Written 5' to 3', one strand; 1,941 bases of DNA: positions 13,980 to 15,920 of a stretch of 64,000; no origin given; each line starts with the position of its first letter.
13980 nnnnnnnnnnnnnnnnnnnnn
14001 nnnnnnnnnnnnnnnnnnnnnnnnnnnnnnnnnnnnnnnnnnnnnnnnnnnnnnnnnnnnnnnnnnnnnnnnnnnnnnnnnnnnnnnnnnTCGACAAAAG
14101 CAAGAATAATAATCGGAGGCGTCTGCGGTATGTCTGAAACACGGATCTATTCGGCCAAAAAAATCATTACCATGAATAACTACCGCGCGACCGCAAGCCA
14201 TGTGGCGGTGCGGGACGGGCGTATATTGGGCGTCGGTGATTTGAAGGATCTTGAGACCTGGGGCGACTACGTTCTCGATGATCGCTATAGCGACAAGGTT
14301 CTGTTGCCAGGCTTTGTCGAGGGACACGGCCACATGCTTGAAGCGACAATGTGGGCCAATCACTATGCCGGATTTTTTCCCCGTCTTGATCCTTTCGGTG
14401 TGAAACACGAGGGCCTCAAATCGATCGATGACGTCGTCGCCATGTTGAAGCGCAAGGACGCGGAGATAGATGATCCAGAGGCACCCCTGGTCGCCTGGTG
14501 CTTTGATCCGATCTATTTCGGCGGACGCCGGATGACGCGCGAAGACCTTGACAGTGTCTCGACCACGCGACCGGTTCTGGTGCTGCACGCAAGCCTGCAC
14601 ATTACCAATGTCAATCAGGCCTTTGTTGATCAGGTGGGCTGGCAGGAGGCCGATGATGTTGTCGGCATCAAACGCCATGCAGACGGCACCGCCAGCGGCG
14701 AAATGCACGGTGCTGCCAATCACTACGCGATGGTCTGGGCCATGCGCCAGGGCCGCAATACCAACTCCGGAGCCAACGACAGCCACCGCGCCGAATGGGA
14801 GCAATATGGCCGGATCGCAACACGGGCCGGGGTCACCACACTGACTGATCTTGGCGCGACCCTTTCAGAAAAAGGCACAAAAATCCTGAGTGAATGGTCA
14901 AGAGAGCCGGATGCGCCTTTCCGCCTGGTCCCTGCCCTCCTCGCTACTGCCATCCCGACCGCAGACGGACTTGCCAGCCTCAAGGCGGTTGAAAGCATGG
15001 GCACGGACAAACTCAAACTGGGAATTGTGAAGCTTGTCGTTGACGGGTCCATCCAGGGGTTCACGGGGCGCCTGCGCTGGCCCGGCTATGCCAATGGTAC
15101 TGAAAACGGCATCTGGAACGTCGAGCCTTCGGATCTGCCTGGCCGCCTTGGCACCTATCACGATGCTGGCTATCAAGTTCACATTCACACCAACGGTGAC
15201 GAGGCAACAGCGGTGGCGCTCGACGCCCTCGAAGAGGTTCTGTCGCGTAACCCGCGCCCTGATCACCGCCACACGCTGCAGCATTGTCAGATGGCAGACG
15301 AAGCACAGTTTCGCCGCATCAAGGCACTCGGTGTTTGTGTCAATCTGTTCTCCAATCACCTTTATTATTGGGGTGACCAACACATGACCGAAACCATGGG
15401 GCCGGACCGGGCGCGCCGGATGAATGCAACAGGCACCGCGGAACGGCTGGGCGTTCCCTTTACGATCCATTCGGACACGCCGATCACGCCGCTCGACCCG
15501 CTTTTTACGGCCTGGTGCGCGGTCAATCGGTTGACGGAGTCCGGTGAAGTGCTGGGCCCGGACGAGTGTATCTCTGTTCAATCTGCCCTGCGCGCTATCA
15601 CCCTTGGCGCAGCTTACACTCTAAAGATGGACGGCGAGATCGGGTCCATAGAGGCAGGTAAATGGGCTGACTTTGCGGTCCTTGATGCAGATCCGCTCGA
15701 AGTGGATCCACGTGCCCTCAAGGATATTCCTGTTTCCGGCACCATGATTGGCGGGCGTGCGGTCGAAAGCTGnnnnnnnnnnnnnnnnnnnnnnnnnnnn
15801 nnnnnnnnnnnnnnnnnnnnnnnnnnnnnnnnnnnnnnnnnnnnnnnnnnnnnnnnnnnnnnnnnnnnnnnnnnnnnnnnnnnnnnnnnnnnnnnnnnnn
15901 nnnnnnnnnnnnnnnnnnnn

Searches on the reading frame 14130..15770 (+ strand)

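Call 63: search_protein_families(library=ncbifam, proteins=[window:14130-15770:+], max_evalue=0.00001)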
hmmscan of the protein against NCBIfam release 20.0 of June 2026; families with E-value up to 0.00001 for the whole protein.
window:14130-15770:+ (547 aa): 9 families
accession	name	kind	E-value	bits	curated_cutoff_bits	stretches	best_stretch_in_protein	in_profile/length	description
NF006056.0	PRK08204.1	subfamily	2.7e-13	49.5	391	1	378-527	244-388/449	hypothetical protein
NF006055.0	PRK08203.1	equivalog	9.1e-12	44.2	532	0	479-525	352-397/455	8-oxoguanine deaminase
NF005557.0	PRK07228.1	equivalog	1.2e-09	37.4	522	0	481-532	337-388/445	5'-deoxyadenosine deaminase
NF006549.0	PRK09045.1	equivalog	1.5e-09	37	540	1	480-527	340-387/444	TRZ/ATZ family hydrolase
NF051886.1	XaaProDiPepCaul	equivalog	2.2e-09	36.8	500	0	485-532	340-386/398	Xaa-Pro dipeptidase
TIGR02967.1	guan_deamin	equivalog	2.5e-09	36.6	375.4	0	478-521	320-363/401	guanine deaminase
NF006679.0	PRK09228.1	subfamily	3.7e-09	35.8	351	0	481-521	348-388/433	guanine deaminase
TIGR01224.1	hutI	equivalog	6.2e-08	31.9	298.15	0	482-521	315-354/377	imidazolonepropionase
NF006689.0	PRK09237.1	equivalog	1.8e-06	26.8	371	0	11-91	11-82/383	amidohydrolase/deacetylase family metallohydrolase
